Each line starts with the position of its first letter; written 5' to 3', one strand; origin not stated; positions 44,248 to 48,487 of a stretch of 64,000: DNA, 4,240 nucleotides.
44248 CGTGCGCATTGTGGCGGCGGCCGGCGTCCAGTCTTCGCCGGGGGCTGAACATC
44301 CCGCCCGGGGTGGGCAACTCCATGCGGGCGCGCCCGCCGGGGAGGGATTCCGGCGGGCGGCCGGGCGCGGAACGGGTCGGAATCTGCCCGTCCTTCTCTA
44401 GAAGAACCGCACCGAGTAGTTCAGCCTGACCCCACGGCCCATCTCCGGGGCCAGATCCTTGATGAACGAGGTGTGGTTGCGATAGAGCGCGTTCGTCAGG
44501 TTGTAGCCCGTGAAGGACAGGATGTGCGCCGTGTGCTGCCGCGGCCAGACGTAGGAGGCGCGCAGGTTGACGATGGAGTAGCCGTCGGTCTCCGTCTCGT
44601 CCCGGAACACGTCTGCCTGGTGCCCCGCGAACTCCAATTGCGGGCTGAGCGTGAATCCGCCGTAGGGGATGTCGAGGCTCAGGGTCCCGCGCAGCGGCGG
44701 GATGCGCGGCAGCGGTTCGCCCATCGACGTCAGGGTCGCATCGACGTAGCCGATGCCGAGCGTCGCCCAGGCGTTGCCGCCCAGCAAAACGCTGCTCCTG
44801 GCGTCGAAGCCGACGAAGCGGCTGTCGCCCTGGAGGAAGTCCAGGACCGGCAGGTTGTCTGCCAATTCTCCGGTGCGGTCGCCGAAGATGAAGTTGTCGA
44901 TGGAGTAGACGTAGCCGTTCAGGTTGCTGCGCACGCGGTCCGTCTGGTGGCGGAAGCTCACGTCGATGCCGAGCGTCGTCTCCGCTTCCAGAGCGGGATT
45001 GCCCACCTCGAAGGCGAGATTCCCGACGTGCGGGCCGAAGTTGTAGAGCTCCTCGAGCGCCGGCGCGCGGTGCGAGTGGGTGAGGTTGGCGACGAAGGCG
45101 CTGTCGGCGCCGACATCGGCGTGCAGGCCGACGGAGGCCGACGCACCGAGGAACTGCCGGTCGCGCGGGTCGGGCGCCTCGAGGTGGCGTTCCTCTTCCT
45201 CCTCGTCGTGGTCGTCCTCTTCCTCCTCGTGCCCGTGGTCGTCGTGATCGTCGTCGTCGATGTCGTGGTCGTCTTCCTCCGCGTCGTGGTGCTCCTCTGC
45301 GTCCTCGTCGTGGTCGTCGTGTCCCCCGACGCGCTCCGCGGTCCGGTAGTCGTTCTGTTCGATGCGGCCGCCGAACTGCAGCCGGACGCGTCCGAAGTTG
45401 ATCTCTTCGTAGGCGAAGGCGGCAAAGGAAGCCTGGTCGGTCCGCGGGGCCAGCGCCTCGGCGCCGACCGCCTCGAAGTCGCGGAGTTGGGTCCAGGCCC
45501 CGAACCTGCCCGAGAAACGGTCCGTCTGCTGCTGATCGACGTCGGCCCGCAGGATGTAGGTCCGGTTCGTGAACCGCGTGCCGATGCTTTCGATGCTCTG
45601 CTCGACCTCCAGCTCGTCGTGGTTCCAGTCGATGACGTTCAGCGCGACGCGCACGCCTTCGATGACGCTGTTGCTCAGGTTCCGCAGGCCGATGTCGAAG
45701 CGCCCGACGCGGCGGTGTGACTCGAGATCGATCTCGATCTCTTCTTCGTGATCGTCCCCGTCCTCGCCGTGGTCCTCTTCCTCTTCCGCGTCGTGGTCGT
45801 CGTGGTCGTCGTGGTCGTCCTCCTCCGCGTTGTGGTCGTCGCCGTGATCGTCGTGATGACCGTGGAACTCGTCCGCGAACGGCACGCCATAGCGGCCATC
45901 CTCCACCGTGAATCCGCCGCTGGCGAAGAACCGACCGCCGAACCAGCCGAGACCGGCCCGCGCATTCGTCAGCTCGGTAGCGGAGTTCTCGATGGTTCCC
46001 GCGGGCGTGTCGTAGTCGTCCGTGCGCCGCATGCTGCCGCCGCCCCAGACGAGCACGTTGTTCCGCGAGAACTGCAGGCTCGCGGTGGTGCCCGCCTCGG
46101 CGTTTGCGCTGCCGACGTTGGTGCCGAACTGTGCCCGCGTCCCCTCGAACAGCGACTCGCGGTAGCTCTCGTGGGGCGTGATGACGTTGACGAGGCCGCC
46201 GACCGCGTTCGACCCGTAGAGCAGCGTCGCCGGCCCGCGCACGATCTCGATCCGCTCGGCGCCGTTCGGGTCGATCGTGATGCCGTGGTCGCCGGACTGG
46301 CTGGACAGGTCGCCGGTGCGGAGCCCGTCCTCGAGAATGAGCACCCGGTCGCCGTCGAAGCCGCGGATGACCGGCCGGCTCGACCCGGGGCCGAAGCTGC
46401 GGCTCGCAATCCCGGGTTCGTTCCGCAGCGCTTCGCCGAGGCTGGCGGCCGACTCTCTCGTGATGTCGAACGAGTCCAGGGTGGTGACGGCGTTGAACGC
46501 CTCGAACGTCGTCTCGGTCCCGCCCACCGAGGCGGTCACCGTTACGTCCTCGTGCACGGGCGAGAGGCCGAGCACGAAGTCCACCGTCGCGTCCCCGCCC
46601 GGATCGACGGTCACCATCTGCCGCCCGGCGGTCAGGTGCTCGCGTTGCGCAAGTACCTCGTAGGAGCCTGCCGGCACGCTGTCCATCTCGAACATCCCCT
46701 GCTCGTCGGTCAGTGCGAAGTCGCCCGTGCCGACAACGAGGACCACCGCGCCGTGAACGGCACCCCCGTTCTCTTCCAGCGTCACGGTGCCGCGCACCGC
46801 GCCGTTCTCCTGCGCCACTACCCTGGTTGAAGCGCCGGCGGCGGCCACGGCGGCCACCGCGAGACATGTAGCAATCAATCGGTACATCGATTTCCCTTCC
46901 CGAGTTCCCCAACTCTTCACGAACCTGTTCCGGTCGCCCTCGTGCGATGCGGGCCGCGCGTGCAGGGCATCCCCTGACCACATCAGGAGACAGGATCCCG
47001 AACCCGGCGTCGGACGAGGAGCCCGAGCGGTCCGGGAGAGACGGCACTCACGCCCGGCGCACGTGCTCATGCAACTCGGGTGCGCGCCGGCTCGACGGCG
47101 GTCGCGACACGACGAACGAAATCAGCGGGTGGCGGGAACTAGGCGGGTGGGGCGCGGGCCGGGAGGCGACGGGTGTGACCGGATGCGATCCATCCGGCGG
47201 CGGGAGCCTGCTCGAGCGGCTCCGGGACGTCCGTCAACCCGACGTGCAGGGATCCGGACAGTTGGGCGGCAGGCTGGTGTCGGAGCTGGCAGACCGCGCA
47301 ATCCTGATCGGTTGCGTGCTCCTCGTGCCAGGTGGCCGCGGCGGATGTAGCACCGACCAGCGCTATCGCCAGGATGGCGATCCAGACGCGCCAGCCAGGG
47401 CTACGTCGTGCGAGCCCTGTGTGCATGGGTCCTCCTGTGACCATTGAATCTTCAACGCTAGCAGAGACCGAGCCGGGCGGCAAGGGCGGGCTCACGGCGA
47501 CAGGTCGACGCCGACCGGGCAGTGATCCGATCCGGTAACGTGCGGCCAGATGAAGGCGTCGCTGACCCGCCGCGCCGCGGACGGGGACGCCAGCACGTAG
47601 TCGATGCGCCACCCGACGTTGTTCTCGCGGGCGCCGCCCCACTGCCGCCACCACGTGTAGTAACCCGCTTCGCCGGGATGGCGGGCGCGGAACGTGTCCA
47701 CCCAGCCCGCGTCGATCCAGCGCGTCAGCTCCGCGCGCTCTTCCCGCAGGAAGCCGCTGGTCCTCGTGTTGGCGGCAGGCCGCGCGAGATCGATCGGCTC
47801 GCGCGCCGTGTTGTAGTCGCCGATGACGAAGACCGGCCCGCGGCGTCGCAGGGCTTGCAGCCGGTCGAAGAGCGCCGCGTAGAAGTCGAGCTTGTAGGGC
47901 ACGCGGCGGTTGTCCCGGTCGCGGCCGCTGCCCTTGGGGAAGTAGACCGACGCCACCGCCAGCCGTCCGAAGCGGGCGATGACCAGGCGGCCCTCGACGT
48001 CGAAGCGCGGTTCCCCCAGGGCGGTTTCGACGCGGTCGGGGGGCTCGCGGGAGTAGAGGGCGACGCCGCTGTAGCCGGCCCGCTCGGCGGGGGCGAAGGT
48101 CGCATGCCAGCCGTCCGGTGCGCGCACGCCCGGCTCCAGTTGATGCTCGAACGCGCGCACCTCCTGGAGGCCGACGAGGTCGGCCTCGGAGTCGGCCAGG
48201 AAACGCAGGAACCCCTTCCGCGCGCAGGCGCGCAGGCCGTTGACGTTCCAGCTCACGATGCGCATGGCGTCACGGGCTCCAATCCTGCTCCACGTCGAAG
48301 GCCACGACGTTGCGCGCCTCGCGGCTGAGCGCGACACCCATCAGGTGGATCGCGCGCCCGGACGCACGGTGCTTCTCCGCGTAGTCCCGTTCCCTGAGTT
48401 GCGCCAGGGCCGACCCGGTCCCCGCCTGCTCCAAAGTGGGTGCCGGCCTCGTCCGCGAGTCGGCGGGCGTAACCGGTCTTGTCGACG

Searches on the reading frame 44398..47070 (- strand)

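Call 63: search_protein_families(library=pfam, proteins=[window:44398-47070:-], max_evalue=0.001)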
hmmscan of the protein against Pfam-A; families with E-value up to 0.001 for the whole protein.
window:44398-47070:- (890 aa): 4 families
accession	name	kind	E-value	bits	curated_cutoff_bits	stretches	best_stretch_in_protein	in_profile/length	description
PF07715.20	Plug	-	3e-24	86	23.9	1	192-292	6-106/107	TonB-dependent Receptor Plug Domain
PF00593.30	TonB_dep_Rec_b-barrel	-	1.5e-23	84.8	27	1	482-858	130-436/436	TonB dependent receptor-like, beta-barrel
PF13620.12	CarboxypepD_reg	-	3.8e-11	43.6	32.3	1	92-167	2-81/82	Carboxypeptidase regulatory-like domain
PF13715.12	CarbopepD_reg_2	-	6.5e-07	29.7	32.2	1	92-166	1-75/88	CarboxypepD_reg-like domain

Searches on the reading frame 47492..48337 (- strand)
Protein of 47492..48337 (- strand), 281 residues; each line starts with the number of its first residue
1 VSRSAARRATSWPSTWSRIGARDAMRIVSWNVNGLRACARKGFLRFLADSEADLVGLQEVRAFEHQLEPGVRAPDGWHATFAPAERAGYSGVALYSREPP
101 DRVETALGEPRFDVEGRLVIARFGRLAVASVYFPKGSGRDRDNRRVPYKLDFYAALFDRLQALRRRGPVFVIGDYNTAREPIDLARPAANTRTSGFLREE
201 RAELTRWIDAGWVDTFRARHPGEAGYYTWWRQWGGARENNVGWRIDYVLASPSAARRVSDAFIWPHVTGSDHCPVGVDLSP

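Call 63: search_protein_families(library=pfam, proteins=[window:47492-48337:-], max_evalue=0.001)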
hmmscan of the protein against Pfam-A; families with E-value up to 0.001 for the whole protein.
window:47492-48337:- (281 aa): 1 family
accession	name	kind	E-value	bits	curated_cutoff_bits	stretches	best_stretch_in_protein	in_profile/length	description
PF03372.29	Exo_endo_phos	-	1.8e-32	113.3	24.5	1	28-272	1-225/225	Endonuclease/Exonuclease/phosphatase family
